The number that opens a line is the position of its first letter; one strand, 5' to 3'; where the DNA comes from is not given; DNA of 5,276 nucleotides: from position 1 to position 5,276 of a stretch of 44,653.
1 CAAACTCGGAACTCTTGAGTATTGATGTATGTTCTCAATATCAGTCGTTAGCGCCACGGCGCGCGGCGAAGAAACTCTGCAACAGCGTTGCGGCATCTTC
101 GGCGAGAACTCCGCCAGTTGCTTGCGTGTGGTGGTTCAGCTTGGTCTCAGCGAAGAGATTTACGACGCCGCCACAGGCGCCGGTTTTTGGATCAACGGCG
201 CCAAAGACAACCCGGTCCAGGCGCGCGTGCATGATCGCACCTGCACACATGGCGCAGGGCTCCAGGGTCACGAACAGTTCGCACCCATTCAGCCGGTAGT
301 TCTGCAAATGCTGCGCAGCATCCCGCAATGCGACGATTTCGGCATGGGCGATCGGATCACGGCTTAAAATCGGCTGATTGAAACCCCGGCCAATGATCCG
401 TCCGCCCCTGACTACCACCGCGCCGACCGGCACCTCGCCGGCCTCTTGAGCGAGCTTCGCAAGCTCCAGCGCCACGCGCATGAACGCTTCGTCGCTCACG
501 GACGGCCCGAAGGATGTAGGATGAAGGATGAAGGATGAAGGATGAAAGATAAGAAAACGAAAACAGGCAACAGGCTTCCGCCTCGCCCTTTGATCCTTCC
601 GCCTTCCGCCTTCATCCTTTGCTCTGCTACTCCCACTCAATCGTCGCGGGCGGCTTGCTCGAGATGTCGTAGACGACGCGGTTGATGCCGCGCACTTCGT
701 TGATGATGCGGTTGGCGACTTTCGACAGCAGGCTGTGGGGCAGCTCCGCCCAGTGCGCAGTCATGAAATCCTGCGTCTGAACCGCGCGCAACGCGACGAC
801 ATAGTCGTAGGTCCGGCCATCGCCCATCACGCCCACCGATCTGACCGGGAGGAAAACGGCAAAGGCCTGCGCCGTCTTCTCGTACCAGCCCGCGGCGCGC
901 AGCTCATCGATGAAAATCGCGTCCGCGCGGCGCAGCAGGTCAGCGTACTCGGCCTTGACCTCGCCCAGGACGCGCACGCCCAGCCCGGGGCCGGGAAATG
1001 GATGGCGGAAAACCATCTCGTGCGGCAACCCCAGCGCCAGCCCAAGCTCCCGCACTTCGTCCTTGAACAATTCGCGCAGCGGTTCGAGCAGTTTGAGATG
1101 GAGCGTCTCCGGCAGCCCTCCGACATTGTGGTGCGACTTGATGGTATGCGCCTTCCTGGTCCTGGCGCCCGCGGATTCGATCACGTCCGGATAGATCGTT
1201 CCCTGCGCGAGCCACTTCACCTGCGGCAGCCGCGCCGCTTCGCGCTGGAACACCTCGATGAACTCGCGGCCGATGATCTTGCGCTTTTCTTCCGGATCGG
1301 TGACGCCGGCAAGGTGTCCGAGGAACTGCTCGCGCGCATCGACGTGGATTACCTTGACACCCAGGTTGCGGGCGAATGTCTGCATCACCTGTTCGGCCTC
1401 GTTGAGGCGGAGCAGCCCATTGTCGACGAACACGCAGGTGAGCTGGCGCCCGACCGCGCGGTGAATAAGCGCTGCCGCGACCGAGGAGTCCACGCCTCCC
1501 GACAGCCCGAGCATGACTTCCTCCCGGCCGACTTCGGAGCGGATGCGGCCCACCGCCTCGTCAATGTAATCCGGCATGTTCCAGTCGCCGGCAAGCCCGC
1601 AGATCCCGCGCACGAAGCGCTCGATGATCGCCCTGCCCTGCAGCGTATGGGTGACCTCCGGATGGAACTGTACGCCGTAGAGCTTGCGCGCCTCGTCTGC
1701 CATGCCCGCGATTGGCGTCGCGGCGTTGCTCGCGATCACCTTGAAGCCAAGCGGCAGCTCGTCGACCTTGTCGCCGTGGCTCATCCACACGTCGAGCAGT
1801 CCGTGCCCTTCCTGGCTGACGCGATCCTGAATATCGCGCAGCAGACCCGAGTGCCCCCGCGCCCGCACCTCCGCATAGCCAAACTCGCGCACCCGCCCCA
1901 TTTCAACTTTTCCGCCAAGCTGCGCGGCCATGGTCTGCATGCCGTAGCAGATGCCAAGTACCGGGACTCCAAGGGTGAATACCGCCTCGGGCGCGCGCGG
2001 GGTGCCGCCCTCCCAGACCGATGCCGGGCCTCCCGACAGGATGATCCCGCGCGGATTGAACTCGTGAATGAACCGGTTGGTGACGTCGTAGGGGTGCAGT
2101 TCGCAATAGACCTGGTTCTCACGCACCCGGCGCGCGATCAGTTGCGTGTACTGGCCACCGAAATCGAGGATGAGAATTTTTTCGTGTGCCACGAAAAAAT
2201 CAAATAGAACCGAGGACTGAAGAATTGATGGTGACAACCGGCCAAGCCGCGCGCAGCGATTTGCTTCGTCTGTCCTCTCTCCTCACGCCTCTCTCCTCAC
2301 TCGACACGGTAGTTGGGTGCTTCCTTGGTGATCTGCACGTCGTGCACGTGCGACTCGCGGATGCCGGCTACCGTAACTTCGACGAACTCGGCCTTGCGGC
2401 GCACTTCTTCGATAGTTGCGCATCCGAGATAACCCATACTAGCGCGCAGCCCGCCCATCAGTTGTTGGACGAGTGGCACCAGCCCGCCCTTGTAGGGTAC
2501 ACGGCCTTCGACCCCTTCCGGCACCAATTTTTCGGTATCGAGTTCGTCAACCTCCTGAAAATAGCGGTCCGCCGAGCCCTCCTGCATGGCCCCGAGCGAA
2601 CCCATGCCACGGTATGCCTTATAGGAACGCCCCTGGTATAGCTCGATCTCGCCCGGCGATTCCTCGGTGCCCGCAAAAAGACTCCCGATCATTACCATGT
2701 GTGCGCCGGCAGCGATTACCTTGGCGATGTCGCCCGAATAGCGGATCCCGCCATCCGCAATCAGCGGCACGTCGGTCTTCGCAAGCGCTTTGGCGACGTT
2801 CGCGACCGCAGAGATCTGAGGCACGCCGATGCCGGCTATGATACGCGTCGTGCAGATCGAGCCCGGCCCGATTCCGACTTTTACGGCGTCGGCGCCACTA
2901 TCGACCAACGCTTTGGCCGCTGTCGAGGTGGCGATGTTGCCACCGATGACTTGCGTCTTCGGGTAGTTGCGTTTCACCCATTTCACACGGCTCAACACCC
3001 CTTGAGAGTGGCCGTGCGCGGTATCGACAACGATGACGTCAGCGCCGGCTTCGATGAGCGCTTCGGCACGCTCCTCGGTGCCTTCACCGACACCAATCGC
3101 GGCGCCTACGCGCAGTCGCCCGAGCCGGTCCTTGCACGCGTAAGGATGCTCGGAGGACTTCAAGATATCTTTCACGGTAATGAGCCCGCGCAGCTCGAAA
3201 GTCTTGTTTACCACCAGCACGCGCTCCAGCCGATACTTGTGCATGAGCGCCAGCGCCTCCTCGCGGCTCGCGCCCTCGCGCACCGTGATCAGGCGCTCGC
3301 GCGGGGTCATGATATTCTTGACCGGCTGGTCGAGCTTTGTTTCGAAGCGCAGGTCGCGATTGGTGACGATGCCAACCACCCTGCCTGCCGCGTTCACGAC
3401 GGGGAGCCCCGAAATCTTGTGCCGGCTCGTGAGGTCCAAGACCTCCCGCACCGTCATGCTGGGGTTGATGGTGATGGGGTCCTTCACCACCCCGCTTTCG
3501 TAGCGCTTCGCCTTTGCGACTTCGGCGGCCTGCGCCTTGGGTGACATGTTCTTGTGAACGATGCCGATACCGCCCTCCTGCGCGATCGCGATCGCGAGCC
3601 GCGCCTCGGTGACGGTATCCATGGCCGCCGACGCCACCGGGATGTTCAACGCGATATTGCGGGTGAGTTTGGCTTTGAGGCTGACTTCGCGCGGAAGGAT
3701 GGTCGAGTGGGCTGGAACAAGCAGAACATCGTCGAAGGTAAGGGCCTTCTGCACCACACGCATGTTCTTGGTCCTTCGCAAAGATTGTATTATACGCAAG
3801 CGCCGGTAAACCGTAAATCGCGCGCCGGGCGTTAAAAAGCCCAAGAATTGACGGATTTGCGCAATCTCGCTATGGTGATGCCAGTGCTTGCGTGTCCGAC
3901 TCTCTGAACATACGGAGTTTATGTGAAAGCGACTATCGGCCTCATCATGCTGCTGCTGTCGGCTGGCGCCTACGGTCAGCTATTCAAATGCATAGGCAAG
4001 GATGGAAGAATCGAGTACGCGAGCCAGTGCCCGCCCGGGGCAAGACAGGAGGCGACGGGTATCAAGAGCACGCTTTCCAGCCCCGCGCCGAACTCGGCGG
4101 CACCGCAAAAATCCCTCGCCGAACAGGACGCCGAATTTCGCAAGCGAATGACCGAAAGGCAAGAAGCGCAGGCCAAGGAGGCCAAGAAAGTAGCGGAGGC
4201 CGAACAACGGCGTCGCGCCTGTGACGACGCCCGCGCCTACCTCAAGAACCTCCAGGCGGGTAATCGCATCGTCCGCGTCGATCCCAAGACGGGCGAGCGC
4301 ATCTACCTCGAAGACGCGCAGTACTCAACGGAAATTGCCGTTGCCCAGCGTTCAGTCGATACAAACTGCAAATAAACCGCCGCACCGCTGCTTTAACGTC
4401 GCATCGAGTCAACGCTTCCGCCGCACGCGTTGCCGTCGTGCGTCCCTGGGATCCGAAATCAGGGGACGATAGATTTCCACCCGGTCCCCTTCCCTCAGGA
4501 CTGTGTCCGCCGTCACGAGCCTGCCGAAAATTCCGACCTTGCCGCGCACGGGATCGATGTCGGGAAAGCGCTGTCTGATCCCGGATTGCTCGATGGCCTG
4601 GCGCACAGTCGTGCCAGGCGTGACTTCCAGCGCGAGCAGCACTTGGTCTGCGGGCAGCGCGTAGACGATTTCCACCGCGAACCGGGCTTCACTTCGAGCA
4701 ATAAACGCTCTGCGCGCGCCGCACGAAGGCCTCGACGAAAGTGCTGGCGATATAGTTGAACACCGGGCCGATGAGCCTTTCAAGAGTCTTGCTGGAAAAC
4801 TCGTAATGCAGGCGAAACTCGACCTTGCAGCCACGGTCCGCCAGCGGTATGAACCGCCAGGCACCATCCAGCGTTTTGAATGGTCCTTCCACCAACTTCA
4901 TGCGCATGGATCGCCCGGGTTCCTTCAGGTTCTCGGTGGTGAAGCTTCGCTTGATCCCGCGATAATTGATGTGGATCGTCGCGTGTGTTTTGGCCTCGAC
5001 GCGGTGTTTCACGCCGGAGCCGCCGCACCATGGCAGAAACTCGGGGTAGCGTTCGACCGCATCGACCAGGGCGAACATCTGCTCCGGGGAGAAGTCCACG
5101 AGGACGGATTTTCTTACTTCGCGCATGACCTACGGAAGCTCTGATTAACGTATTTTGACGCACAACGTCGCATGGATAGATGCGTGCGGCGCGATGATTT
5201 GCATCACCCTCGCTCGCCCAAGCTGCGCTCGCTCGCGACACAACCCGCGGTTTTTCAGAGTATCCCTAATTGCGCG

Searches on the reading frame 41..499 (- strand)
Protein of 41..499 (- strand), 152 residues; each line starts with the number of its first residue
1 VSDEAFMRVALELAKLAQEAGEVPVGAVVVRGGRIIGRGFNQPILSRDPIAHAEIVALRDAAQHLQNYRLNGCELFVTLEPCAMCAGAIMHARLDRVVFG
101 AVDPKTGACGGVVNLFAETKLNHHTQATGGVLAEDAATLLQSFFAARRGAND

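Call 23: search_protein_families(library=ncbifam, proteins=[window:41-499:-], max_evalue=0.00001)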
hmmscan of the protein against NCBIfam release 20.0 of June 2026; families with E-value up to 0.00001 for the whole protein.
window:41-499:- (152 aa): 4 families
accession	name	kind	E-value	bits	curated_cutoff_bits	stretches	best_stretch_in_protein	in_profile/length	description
NF008113.2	PRK10860.1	equivalog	7.2e-57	191.8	150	1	2-149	6-153/165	tRNA adenosine(34) deaminase TadA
TIGR00326.1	eubact_ribD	equivalog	5e-16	58.8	156.35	1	7-148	1-137/343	bifunctional diaminohydroxyphosphoribosylaminopyrimidine deaminase/5-amino-6-(5-phosphoribosylamino)uracil reductase RibD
NF008052.0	PRK10786.1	equivalog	1.8e-11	43.3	500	1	1-113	1-112/367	bifunctional diaminohydroxyphosphoribosylaminopyrimidine deaminase/5-amino-6-(5-phosphoribosylamino)uracil reductase RibD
NF041025.1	antiphage_deaminase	equivalog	3.6e-07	29.4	400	1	51-99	338-385/437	anti-phage dCTP deaminase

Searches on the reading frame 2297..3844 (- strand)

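Call 23: search_protein_families(library=ncbifam, proteins=[window:2297-3844:-], max_evalue=0.00001)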
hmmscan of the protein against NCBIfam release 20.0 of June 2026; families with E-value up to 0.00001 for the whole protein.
window:2297-3844:- (515 aa): 26 families (the best 25 are shown)
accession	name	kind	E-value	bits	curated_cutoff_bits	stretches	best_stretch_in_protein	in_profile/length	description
TIGR01302.1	IMP_dehydrog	equivalog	7.4e-188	625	481.5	1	34-482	1-449/450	IMP dehydrogenase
NF005311.0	PRK06843.1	equivalog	3.5e-132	441.2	779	2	226-503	124-400/404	inosine 5-monophosphate dehydrogenase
NF005869.0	PRK07807.1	equivalog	2.7e-94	316.9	549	1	31-498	9-472/479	GuaB1 family IMP dehydrogenase-related protein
NF005493.0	PRK07107.1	equivalog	4.4e-93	312.5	585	1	33-508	8-496/502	IMP dehydrogenase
NF052358.1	GMPRedGuaB1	equivalog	1.6e-92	311.2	675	1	29-497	7-471/479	GMP reductase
TIGR01303.1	IMP_DH_rel_1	equivalog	1.4e-81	274.8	562.75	1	34-495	11-467/475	GuaB1 family IMP dehydrogenase-related protein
NF003470.0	PRK05096.1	equivalog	4.4e-54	183.9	397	1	249-491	102-337/347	GMP reductase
NF003966.0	PRK05458.1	equivalog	5e-54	183.8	344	1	249-490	92-317/327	GMP reductase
TIGR01305.1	GMP_reduct_1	equivalog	3.2e-53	181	492.15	1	251-491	103-336/343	GMP reductase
TIGR01306.1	GMP_reduct_2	equivalog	5.3e-48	164.2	465.65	1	261-483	100-307/321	GMP reductase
TIGR01304.1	IMP_DH_rel_2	equivalog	2.6e-30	105.9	342.1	2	254-399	139-295/365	GuaB3 family IMP dehydrogenase-related protein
NF041552.1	TF_PrdR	equivalog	1.9e-10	39.7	795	0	172-240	5-71/577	sigma-54 dependent transcriptional regulator PrdR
NF053603.1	HhpR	exception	2.5e-09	36.8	520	0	175-232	3-59/282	CBS domain-containing high hydrostatic pressure regulator HhpR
NF041630.1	CBS_CbpB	equivalog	5.4e-09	36.1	125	1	167-233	3-69/143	cyclic-di-AMP-binding protein CbpB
NF003198.0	PRK04169.1-2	subfamily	1.1e-08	34.5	247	0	337-395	176-234/249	geranylgeranylglyceryl/heptaprenylglyceryl phosphate synthase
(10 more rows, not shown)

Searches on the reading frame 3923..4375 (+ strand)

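Call 33: search_protein_families(library=pfam, proteins=[window:3923-4375:+], max_evalue=0.0001)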
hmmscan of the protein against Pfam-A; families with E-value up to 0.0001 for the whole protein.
window:3923-4375:+ (150 aa): 1 family
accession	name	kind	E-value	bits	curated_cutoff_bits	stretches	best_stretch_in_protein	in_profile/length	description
PF13511.11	DUF4124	-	8e-06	26.4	22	1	8-60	2-55/56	Domain of unknown function (DUF4124)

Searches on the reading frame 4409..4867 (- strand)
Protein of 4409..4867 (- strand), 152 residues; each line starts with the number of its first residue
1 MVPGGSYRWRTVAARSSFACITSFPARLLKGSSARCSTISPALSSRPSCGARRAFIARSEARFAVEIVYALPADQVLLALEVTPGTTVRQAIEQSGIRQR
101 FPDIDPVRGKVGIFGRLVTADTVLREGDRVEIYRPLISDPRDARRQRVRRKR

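Call 33: search_protein_families(library=pfam, proteins=[window:4409-4867:-], max_evalue=0.0001)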
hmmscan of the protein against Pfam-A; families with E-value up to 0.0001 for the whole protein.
window:4409-4867:- (152 aa): 1 family
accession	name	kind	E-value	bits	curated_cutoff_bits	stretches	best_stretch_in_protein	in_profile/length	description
PF03658.20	Ub-RnfH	-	3.4e-34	117.5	23.7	1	64-145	2-83/83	RnfH family Ubiquitin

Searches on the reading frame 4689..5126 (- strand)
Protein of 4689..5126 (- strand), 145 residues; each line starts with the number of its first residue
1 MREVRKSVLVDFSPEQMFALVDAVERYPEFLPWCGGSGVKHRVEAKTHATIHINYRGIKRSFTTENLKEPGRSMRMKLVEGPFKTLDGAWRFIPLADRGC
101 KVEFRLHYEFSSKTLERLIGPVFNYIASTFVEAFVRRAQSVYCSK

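Call 33: search_protein_families(library=pfam, proteins=[window:4689-5126:-], max_evalue=0.0001)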
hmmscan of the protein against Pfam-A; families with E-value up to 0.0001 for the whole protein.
window:4689-5126:- (145 aa): 2 families
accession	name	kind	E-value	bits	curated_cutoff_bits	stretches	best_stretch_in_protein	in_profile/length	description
PF03364.25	Polyketide_cyc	-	2e-33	115.8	23.4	1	10-134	1-125/126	Polyketide cyclase / dehydrase and lipid transport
PF10604.15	Polyketide_cyc2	-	1.7e-09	38.6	27.4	1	1-137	1-132/142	Polyketide cyclase / dehydrase and lipid transport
